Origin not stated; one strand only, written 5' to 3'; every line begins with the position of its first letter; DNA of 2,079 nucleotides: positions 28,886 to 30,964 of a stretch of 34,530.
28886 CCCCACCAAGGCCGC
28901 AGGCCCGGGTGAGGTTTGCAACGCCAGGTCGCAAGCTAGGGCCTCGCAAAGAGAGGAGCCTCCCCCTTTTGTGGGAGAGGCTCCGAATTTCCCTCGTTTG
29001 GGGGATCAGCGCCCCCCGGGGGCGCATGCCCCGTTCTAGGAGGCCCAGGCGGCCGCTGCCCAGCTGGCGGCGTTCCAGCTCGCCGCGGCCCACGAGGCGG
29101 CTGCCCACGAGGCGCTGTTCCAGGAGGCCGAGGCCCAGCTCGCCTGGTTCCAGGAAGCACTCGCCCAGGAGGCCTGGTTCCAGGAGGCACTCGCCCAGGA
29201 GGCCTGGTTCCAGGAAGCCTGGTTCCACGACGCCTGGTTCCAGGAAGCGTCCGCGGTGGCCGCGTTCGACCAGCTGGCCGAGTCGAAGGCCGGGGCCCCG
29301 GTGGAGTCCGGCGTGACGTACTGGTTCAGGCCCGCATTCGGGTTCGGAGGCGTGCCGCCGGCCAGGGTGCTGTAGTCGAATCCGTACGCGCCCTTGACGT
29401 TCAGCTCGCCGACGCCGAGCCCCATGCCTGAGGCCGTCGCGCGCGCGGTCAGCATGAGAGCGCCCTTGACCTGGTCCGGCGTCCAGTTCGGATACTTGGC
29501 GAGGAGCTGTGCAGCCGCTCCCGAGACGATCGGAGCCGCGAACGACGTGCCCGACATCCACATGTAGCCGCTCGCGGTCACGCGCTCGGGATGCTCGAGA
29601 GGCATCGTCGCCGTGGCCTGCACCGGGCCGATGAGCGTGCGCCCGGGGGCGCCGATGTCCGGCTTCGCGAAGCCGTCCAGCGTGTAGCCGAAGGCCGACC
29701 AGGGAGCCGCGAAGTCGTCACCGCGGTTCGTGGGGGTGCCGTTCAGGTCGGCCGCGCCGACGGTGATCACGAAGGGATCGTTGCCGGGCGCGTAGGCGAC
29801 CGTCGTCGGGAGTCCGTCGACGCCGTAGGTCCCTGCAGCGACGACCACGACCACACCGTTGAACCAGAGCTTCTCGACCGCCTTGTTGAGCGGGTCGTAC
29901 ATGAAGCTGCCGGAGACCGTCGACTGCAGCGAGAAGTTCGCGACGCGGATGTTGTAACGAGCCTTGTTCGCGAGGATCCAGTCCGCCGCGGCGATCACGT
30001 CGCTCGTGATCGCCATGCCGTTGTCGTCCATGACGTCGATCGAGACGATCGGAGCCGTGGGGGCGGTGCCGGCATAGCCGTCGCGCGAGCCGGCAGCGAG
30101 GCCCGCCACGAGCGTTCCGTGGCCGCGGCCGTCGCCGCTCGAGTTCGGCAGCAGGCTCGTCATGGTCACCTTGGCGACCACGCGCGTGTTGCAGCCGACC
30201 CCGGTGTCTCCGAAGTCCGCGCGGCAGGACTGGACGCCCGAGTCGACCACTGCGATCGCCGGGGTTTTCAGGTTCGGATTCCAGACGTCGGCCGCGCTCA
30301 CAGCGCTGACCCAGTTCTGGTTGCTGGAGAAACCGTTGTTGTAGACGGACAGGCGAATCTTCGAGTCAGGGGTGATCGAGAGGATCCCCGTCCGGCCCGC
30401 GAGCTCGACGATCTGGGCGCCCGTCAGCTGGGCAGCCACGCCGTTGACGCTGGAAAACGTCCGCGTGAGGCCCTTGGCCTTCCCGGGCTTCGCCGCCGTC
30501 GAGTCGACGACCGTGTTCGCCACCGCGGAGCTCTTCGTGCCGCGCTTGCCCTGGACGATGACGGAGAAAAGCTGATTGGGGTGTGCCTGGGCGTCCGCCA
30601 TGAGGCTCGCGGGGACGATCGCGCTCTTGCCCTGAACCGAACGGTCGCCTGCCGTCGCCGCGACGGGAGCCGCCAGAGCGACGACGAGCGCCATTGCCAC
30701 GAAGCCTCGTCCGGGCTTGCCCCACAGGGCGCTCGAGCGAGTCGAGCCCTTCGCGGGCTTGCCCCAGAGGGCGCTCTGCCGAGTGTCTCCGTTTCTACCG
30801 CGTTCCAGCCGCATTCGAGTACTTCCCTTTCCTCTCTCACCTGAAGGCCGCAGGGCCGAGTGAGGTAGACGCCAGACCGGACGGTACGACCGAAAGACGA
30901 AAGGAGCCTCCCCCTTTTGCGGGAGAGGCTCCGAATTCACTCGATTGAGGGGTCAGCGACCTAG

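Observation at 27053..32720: Tandem array of three S8 subtilase paralogues sharing an unusual three-part architecture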

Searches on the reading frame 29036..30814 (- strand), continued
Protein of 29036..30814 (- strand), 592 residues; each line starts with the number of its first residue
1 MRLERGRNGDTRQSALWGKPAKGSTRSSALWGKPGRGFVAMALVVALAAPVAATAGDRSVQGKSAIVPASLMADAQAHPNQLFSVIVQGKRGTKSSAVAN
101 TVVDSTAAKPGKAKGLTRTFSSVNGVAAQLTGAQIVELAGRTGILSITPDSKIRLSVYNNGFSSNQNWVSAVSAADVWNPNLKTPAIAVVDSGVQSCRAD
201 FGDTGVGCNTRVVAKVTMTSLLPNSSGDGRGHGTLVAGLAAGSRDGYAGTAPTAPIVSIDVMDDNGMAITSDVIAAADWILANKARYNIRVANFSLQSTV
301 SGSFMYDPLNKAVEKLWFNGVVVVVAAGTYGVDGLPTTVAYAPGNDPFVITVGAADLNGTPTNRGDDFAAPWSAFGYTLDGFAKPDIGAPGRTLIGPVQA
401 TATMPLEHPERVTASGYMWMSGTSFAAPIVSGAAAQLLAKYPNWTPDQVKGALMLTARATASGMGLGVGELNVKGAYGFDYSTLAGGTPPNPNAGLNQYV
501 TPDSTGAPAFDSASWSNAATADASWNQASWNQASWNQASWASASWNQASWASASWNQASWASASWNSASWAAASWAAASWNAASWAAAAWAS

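Call 57: search_solved_structures(query=window:29036-30814:-, max_evalue=1e-20, show_alignments=3)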
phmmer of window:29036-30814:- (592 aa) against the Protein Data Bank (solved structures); distinct sequences matched with E-value up to 1e-20: 7.
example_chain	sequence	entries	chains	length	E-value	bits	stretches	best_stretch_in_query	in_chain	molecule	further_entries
3afg_A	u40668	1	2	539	9.6e-32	113.5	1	141-519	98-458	Subtilisin-like serine protease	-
9ues_B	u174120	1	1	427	6.8e-31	110.7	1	171-519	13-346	Subtilisin-like serine protease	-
1sbt_A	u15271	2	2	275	3.5e-21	78.6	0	186-476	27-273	SUBTILISIN BPN' | SUBTILISIN NOVO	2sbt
1lw6_E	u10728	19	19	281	4.8e-21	78.2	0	186-476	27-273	SUBTILISIN BPN' | Subtilisin BPN' precursor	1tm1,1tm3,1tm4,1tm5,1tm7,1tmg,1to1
2sni_E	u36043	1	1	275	4.8e-21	78.2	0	186-476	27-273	SUBTILISIN NOVO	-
1s02_A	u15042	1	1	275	7.8e-21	77.5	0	186-476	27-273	SUBTILISIN BPN'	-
1sbn_E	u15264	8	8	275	8e-21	77.4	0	186-476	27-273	SUBTILISIN NOVO BPN' | SUBTILISIN BPN'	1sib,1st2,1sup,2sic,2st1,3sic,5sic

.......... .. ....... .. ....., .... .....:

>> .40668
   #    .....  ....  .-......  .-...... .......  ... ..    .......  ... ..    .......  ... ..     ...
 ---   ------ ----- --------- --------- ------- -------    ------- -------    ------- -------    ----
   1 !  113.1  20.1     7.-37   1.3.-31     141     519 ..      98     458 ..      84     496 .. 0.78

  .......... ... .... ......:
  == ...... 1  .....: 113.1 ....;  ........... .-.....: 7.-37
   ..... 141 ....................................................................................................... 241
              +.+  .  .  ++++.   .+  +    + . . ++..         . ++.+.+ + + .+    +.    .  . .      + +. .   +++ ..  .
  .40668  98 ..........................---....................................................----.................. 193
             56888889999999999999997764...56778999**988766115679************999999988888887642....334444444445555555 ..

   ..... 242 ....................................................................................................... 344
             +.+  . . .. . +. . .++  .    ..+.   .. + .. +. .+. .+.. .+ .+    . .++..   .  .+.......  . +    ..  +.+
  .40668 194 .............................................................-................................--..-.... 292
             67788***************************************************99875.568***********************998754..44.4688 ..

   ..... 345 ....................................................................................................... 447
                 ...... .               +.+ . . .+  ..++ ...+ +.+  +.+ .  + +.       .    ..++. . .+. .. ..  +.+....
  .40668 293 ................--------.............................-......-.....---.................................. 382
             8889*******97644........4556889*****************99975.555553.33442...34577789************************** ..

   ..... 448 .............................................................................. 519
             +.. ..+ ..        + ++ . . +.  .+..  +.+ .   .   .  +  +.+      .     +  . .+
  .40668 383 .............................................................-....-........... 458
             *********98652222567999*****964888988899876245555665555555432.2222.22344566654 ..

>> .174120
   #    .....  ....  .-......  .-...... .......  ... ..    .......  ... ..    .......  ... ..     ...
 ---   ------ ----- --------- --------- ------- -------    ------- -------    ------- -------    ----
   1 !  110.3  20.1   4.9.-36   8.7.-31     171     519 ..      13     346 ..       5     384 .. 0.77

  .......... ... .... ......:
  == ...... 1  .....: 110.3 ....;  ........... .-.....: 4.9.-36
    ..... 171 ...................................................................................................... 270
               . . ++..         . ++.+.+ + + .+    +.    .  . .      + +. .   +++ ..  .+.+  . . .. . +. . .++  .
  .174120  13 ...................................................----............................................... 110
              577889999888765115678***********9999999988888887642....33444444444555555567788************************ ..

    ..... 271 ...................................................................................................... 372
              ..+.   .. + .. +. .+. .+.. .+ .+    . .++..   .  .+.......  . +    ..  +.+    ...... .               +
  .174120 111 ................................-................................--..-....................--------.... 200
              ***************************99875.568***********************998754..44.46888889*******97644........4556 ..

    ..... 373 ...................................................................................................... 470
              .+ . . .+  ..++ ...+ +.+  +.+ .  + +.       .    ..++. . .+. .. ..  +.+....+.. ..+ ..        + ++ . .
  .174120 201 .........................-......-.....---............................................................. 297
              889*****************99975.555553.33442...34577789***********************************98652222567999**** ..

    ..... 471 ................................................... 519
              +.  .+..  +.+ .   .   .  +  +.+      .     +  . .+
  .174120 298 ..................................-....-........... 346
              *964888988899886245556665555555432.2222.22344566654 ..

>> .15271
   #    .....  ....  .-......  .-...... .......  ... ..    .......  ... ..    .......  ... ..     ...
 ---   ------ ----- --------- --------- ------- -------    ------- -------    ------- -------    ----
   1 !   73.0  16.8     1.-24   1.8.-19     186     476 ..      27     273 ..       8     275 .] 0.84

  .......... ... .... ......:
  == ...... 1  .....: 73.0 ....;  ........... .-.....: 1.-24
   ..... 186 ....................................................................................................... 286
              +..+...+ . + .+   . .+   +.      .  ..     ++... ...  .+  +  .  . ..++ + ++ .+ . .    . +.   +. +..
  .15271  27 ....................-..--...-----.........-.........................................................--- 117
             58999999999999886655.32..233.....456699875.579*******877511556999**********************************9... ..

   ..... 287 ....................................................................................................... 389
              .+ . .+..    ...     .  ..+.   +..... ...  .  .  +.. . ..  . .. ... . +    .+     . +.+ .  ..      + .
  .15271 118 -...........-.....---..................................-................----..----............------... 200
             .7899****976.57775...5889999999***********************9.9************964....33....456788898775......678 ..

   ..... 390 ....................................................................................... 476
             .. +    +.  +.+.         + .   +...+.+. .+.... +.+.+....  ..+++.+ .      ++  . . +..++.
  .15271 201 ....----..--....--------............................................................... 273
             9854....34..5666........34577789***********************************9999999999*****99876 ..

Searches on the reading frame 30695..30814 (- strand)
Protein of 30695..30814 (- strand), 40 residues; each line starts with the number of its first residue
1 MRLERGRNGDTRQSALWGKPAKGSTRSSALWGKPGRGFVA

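Call 23: search_protein_representatives(alignment_id=A2)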
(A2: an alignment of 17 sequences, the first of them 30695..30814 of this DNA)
Query: 17 sequences, 40 profile positions. Proteins with E-value up to 0.001 (for the whole library): 225; up to 1e-10: 37; up to 1e-30: 0. The best 150 are listed.
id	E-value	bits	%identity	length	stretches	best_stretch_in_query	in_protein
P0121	7.1e-22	92.9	-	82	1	1-40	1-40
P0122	4.5e-21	90.4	-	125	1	1-40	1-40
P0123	9.9e-21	89.3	-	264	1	1-40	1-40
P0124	1.5e-20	88.7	-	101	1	1-40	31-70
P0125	4.4e-20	87.2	-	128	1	1-40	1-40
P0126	1.0e-19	86.0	-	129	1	1-39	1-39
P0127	1.4e-19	85.6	-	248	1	1-39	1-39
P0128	1.8e-19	85.2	-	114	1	1-40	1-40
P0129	3.3e-19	84.4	-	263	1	1-40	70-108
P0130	3.3e-19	84.4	-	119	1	1-39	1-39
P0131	3.7e-19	84.2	-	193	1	1-40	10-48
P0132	1.1e-18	82.7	-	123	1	1-40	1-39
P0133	4.9e-18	80.7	-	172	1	1-39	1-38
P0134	6.0e-18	80.4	-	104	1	1-39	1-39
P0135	8.4e-18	79.9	-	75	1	1-40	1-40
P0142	5.7e-16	74.0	-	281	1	1-40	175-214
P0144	2.0e-15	72.3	-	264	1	1-40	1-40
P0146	1.3e-14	69.7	-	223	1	1-39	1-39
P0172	1.2e-08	50.6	-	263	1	2-40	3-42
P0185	5.2e-08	48.5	-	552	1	1-38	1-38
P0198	1.4e-07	47.2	-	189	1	5-39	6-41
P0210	6.6e-07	45.0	-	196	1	2-39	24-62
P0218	8.7e-07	44.7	-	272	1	2-39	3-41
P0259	8.3e-06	41.5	-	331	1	2-38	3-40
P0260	8.8e-06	41.4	-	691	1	2-39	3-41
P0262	1.1e-05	41.1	-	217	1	2-38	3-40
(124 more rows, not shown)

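Call 25: search_protein_families(library=pfam, proteins=[P0172, P0218, P0259, P0144, P0146, P0262, P0129, P0142, P0210, P0198], max_evalue=0.01)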
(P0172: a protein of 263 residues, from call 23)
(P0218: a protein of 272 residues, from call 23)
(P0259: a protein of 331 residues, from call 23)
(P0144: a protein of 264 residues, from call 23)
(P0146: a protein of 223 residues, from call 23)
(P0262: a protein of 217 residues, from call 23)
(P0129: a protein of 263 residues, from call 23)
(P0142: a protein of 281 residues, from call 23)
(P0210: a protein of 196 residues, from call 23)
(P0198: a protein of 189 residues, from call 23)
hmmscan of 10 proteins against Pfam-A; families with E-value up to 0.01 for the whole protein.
P0172 (263 aa): 2 families
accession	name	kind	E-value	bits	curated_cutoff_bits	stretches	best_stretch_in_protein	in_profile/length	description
PF13229.12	Beta_helix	-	2.3e-05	24.5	25.9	1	157-203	9-56/158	Right handed beta helix region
PF05048.19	NosD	-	0.0016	18.3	23.6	1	157-201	90-136/212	Periplasmic copper-binding protein (NosD)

P0218 (272 aa): 0 families

P0259 (331 aa): 0 families

P0144 (264 aa): 0 families

P0146 (223 aa): 0 families

P0262 (217 aa): 0 families

P0129 (263 aa): 0 families

P0142 (281 aa): 1 family
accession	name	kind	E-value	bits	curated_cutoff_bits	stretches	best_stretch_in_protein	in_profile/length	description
PF16820.11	PKD_3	-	0.0041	17.4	26.3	0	26-100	1-68/68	PKD-like domain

P0210 (196 aa): 0 families

P0198 (189 aa): 0 families

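Call 33: search_protein_families(library=pfam, proteins=[P0185, P0260], max_evalue=0.01)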
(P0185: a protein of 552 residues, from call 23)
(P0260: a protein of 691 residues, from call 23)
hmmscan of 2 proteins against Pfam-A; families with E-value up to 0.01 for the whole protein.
P0185 (552 aa): 2 families
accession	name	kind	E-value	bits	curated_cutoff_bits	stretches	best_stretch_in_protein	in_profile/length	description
PF00082.27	Peptidase_S8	-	1.8e-33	116.6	21.8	1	187-457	5-274/288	Subtilase family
PF05922.21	Inhibitor_I9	-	0.0017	19.5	21.2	1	103-158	20-81/82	Peptidase inhibitor I9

P0260 (691 aa): 1 family
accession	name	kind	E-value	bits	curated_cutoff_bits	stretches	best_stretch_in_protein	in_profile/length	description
PF00082.27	Peptidase_S8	-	5.8e-42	144.4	21.8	1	242-512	4-276/288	Subtilase family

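Call 46: find_encoding_contigs(protein=P0172, flank=6000, max_places=3)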
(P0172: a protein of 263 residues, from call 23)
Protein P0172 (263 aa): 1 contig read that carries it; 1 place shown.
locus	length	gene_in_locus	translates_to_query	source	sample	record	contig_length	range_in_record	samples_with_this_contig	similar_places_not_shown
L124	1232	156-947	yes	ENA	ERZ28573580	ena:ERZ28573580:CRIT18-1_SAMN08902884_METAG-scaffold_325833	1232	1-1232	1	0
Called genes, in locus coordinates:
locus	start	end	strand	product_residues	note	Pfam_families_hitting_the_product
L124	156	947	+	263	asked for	PF13229:Beta_helix (weak)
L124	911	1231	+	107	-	?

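Call 75: search_protein_families(library=ncbifam, proteins=[P0185, P0260], max_evalue=0.01)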
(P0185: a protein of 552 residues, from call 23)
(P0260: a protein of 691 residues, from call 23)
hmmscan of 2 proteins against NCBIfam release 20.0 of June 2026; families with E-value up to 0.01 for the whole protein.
P0185 (552 aa): 6 families
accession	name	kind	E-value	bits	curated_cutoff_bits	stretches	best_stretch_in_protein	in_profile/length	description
TIGR03921.1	T7SS_mycosin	equivalog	4.7e-27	95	278.75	1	187-479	16-293/353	type VII secretion-associated serine protease mycosin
NF049966.1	QH_SP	equivalog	1.8e-08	34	165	1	188-325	2-127/219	subtilisin-like serine protease QhpE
NF042956.1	IteS_antiphage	equivalog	3.9e-07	28.7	900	1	131-428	205-508/747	S8 family anti-phage peptidase IteS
TIGR03895.1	protease_PatA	subfamily_domain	1.3e-06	27.5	421.05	1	285-432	61-180/606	PatA/PatG family cyanobactin maturation protease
NF040809.1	germ_prot_CspBA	exception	1.6e-06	26.1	1250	1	208-326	710-827/1099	bifunctional germination protease/germinant receptor pseudoprotease CspBA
NF033595.1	denti_PrtP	equivalog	7.5e-05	21.5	300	1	288-474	345-505/606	dentilisin complex serine proteinase subunit PrtP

P0260 (691 aa): 7 families
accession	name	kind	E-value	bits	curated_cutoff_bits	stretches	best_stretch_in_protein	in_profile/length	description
TIGR03921.1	T7SS_mycosin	equivalog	1.2e-29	103.6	278.75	1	243-536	16-289/353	type VII secretion-associated serine protease mycosin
NF049966.1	QH_SP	equivalog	8.8e-12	44.8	165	1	244-384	2-126/219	subtilisin-like serine protease QhpE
NF042956.1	IteS_antiphage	equivalog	2.8e-10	39.1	900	1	186-509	206-533/747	S8 family anti-phage peptidase IteS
TIGR03895.1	protease_PatA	subfamily_domain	2.6e-08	33.1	421.05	1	285-510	1-201/606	PatA/PatG family cyanobactin maturation protease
NF040809.1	germ_prot_CspBA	exception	4.1e-06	24.7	1250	0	396-519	399-508/1099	bifunctional germination protease/germinant receptor pseudoprotease CspBA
NF033595.1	denti_PrtP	equivalog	1.7e-05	23.7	300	1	440-537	406-506/606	dentilisin complex serine proteinase subunit PrtP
NF051851.1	AtpSerPepEprS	equivalog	5.3e-05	21.4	1700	1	459-513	287-341/988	autotransporter serine peptidase EprS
